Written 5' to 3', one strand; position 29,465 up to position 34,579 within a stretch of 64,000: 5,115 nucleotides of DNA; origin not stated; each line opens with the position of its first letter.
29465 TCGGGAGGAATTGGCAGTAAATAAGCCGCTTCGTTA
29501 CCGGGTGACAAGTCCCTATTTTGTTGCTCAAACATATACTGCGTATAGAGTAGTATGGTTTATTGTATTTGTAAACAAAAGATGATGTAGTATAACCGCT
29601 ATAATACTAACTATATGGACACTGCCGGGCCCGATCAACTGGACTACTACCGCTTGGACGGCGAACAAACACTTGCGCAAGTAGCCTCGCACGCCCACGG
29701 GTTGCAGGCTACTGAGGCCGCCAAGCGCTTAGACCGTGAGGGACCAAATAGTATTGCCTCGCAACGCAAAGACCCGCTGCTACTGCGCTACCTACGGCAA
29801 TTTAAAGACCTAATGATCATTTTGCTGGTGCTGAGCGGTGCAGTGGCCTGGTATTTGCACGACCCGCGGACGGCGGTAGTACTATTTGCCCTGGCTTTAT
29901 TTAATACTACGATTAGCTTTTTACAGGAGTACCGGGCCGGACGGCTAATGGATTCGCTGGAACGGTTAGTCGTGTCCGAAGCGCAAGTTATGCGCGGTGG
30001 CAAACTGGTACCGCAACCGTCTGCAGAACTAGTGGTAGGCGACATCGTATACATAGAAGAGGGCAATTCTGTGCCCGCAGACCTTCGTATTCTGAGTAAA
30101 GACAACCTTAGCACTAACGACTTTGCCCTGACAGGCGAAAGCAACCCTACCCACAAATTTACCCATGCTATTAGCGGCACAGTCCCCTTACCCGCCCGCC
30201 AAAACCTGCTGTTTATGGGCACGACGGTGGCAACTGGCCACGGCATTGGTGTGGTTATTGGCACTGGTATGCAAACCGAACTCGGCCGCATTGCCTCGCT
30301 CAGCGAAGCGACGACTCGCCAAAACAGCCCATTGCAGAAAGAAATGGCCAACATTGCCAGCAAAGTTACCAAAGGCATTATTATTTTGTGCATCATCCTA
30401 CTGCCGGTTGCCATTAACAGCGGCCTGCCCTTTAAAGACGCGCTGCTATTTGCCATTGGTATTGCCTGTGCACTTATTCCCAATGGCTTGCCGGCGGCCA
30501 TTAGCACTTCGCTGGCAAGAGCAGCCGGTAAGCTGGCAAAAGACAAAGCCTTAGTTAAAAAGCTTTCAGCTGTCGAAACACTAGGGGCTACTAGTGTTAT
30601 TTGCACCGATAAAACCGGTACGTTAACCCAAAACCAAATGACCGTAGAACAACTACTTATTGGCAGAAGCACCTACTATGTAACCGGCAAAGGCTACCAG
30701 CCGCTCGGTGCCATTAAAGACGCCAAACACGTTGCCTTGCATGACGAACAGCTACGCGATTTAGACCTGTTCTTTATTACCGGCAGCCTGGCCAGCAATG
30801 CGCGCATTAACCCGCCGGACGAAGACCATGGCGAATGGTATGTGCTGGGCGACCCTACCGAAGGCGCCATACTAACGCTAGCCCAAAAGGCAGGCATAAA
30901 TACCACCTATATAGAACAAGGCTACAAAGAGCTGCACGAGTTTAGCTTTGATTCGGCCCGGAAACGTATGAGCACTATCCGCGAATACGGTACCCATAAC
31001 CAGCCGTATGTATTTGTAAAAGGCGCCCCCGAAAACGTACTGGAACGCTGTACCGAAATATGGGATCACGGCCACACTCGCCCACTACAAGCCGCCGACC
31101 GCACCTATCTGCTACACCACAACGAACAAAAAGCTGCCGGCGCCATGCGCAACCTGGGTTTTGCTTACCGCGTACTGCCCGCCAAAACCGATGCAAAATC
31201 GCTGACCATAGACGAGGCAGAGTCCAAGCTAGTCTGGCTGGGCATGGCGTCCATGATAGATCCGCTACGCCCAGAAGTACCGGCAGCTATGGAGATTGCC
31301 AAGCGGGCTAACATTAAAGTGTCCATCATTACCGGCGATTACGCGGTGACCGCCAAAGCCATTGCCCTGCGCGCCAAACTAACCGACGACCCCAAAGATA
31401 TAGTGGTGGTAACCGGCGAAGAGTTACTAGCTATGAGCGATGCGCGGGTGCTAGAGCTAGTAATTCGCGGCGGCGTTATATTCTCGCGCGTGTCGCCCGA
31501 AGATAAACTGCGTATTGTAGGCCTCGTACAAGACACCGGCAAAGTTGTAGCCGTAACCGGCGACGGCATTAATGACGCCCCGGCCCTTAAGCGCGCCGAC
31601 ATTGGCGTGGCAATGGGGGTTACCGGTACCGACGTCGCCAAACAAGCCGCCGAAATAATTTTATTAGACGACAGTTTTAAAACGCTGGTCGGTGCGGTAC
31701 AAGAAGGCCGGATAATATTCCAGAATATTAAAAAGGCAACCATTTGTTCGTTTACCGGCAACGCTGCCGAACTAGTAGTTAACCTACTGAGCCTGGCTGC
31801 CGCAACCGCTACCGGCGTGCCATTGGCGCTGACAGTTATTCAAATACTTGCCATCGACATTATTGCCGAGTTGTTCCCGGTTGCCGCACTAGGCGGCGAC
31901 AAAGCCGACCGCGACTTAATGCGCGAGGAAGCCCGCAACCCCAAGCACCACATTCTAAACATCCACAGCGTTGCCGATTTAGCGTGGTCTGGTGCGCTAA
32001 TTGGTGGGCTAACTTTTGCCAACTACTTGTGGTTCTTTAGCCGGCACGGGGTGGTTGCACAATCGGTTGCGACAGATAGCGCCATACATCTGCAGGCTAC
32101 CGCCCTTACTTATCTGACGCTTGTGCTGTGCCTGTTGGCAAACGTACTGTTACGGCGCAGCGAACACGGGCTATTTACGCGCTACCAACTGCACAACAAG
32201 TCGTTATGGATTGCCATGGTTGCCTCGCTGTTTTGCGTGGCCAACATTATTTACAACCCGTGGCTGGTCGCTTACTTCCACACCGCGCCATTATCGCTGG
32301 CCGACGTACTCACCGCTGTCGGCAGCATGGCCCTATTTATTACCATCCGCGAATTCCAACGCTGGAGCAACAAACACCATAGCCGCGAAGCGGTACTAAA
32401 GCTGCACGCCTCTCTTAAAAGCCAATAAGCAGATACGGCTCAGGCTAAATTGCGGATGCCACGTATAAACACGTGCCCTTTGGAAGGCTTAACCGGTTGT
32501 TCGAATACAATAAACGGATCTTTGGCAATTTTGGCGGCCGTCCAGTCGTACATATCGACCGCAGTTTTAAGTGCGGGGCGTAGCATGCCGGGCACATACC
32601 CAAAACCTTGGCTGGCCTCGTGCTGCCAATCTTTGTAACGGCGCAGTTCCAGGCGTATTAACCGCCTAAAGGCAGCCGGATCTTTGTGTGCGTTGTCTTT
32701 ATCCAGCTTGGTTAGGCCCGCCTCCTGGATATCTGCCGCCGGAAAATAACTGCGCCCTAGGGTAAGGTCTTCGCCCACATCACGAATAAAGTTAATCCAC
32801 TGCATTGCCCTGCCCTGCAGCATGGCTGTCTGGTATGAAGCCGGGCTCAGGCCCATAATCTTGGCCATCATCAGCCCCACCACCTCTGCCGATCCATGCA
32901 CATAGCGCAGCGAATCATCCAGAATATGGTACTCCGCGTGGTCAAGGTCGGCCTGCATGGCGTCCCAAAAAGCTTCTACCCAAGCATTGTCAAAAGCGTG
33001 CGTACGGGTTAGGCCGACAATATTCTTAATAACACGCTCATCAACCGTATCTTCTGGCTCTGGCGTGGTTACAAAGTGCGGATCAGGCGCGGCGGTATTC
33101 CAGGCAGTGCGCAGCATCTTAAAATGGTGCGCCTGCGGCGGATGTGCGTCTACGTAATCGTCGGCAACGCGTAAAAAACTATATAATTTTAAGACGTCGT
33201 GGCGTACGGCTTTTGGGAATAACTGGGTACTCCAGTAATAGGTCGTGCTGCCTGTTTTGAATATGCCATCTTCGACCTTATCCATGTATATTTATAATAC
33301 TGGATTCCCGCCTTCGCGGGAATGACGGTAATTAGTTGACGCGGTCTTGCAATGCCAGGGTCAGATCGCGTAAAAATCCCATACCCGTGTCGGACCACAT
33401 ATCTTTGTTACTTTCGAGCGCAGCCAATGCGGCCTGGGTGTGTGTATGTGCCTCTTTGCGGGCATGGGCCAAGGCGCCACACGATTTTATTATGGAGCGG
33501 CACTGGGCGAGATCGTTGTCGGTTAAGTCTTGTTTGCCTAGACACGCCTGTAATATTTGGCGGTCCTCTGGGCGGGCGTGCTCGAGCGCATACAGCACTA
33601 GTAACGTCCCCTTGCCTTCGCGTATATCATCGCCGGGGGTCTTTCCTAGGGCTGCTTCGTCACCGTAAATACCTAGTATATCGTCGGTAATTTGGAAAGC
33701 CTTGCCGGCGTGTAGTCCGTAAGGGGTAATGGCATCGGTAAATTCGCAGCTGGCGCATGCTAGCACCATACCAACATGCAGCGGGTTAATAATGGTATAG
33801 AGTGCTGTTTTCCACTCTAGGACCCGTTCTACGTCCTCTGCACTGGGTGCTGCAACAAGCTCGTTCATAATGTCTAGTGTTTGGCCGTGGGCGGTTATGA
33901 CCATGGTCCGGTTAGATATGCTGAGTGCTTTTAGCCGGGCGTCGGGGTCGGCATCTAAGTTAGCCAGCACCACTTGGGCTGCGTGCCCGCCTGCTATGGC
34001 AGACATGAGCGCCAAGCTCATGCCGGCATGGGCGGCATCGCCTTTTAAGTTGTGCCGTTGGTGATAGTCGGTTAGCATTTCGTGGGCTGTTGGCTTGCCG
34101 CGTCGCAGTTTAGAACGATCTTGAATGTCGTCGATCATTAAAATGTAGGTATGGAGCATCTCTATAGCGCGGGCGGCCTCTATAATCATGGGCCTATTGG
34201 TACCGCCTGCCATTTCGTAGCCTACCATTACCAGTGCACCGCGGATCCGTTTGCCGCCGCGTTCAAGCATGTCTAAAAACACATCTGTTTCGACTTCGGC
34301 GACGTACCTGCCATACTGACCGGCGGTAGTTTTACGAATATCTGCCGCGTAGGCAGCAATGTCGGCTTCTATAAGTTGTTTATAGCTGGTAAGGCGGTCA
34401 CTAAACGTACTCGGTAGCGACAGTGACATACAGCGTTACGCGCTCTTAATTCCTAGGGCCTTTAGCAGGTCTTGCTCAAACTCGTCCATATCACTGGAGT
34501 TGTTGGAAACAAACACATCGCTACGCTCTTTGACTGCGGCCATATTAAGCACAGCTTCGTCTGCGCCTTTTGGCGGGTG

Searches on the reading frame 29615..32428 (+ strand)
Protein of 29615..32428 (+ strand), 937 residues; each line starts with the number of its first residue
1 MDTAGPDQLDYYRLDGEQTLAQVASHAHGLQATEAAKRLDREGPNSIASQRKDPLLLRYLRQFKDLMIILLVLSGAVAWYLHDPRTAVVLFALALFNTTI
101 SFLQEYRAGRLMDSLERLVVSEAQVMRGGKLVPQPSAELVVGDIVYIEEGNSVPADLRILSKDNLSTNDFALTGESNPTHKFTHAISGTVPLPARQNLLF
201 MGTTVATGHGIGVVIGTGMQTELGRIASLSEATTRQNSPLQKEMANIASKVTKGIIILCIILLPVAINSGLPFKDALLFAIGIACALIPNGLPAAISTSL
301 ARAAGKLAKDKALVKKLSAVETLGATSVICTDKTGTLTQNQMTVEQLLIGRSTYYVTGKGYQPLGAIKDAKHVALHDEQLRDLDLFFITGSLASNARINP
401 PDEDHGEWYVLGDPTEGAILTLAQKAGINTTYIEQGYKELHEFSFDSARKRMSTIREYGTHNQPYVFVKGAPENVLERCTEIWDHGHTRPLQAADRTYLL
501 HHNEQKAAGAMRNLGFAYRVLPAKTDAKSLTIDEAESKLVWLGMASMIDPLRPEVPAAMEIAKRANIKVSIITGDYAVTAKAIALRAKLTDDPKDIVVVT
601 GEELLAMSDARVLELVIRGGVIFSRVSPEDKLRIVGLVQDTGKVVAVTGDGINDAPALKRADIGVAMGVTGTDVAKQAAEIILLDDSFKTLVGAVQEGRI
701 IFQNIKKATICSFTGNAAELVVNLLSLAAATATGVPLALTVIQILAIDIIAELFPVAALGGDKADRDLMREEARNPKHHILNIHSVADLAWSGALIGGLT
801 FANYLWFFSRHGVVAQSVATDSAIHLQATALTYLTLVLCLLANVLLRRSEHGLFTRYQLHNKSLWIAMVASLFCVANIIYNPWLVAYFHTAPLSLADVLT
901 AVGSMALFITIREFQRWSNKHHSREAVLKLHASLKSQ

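Call 32: search_protein_families(library=pfam, proteins=[window:29615-32428:+], max_evalue=0.0001)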
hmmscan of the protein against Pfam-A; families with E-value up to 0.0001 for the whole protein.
window:29615-32428:+ (937 aa): 5 families
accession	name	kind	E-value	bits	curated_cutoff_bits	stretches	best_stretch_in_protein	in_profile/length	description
PF00122.25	E1-E2_ATPase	-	1.6e-43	148.7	28.1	1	119-309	3-180/181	E1-E2 ATPase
PF00689.26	Cation_ATPase_C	-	2.6e-31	109.2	27.3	1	736-917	1-174/175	Cation transporting ATPase, C-terminus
PF13246.12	Cation_ATPase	-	1.8e-24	86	21.7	1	392-482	2-91/91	Cation transport ATPase (P-type)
PF00702.32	Hydrolase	-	5.7e-15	56.7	26.4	1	532-662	82-191/191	haloacid dehalogenase-like hydrolase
PF00690.31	Cation_ATPase_N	-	2.7e-14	53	20.4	1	12-77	2-68/69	Cation transporter/ATPase, N-terminus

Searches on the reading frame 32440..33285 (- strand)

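Call 32: search_protein_families(library=pfam, proteins=[window:32440-33285:-], max_evalue=0.0001)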
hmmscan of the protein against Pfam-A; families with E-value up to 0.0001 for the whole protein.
window:32440-33285:- (281 aa): 1 family
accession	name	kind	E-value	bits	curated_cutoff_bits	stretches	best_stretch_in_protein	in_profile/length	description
PF00494.24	SQS_PSY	-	7.2e-50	170.6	26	1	10-269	2-261/263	Squalene/phytoene synthase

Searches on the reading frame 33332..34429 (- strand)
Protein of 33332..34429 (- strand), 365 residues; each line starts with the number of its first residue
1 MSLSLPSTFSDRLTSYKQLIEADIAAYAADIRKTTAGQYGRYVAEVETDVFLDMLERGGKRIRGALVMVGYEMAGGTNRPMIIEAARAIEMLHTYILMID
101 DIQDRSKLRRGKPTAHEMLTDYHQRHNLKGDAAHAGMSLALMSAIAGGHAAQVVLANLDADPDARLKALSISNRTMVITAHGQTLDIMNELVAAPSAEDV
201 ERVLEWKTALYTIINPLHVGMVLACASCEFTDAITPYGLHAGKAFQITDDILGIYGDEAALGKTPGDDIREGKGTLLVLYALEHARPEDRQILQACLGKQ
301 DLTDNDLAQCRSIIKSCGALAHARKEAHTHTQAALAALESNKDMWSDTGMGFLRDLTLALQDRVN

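Call 32: search_protein_families(library=pfam, proteins=[window:33332-34429:-], max_evalue=0.0001)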
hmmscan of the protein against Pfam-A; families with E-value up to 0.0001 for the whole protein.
window:33332-34429:- (365 aa): 1 family
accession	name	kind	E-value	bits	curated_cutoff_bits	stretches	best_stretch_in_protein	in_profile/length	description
PF00348.22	polyprenyl_synt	-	1.1e-54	185.8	27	1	51-312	8-249/251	Polyprenyl synthetase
